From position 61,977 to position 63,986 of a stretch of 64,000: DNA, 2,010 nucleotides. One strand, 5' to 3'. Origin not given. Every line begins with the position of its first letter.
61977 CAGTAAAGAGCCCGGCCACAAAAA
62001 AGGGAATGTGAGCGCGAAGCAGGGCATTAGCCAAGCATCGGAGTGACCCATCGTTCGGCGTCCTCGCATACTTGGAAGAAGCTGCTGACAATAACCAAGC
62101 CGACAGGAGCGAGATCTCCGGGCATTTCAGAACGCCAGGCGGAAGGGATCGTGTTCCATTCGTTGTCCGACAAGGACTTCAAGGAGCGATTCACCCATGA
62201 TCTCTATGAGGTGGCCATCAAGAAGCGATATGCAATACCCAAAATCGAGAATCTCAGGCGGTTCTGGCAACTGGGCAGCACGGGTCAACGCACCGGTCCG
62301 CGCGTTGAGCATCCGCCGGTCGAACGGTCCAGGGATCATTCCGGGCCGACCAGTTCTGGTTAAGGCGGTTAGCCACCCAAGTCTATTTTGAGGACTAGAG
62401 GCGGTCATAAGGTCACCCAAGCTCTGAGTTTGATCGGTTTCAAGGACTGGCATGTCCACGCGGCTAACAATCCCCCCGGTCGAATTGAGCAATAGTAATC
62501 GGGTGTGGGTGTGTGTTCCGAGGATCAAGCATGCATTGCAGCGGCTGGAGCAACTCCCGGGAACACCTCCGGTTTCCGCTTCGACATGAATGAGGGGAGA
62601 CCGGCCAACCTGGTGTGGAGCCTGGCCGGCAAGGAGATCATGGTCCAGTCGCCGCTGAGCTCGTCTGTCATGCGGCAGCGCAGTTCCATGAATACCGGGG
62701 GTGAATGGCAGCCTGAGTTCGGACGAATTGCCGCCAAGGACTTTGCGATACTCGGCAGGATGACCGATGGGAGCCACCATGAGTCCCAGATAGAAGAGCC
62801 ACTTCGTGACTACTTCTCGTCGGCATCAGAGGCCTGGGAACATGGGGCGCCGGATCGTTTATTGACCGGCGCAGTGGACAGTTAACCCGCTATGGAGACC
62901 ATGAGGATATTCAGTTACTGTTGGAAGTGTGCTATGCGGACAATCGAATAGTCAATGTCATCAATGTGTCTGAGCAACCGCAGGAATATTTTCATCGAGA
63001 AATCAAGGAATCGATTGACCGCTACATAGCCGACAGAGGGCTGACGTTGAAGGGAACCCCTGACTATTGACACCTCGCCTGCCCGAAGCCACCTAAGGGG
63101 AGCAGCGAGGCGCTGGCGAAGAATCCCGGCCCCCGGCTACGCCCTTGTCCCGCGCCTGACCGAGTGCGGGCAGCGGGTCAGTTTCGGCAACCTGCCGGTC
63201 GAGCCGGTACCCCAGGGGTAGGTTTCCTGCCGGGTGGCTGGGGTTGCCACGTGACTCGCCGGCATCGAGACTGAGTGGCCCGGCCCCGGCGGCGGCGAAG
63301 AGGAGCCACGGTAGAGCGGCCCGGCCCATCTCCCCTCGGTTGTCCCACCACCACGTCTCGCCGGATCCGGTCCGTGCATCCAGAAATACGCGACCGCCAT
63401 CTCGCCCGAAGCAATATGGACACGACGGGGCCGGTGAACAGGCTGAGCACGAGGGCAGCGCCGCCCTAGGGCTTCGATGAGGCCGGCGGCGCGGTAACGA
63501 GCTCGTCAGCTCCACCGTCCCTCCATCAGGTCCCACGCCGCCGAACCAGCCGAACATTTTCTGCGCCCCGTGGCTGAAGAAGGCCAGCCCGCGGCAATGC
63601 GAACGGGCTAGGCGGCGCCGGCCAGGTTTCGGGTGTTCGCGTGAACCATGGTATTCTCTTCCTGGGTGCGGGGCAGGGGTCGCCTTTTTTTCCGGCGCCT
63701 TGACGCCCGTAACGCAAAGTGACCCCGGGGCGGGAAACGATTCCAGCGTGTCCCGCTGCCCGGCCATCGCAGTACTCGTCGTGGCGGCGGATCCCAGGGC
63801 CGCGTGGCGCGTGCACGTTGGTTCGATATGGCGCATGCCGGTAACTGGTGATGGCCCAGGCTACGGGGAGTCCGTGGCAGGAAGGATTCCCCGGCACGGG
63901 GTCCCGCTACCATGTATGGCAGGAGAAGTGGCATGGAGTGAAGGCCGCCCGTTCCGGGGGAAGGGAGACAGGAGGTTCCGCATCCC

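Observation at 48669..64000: Spacerless ~7.6-kb inverted duplication centred at ~56,456; the right arm is an indel-riddled copy of the left arm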

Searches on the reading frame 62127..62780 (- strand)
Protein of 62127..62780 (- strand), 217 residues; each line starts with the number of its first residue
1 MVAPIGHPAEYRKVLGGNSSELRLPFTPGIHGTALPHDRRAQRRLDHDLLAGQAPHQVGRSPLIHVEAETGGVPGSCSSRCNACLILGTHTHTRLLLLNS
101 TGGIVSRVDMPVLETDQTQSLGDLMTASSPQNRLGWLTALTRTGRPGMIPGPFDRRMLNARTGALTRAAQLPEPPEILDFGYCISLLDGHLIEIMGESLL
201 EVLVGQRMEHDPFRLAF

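Call 34: find_encoding_contigs(protein=window:62127-62780:-, flank=10000)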
Protein window:62127-62780:- (217 aa): no gene with exactly this product is on record in the collection.

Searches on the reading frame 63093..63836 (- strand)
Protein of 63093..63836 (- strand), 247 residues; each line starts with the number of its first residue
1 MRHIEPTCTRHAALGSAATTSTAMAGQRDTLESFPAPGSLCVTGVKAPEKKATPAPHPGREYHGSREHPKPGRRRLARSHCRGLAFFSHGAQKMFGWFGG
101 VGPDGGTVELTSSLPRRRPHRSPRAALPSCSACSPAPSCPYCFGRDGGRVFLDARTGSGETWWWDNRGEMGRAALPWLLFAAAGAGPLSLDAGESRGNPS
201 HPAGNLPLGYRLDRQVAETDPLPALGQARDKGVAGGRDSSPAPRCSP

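Call 36: find_encoding_contigs(protein=window:63093-63836:-, flank=10000)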
Protein window:63093-63836:- (247 aa): no gene with exactly this product is on record in the collection.
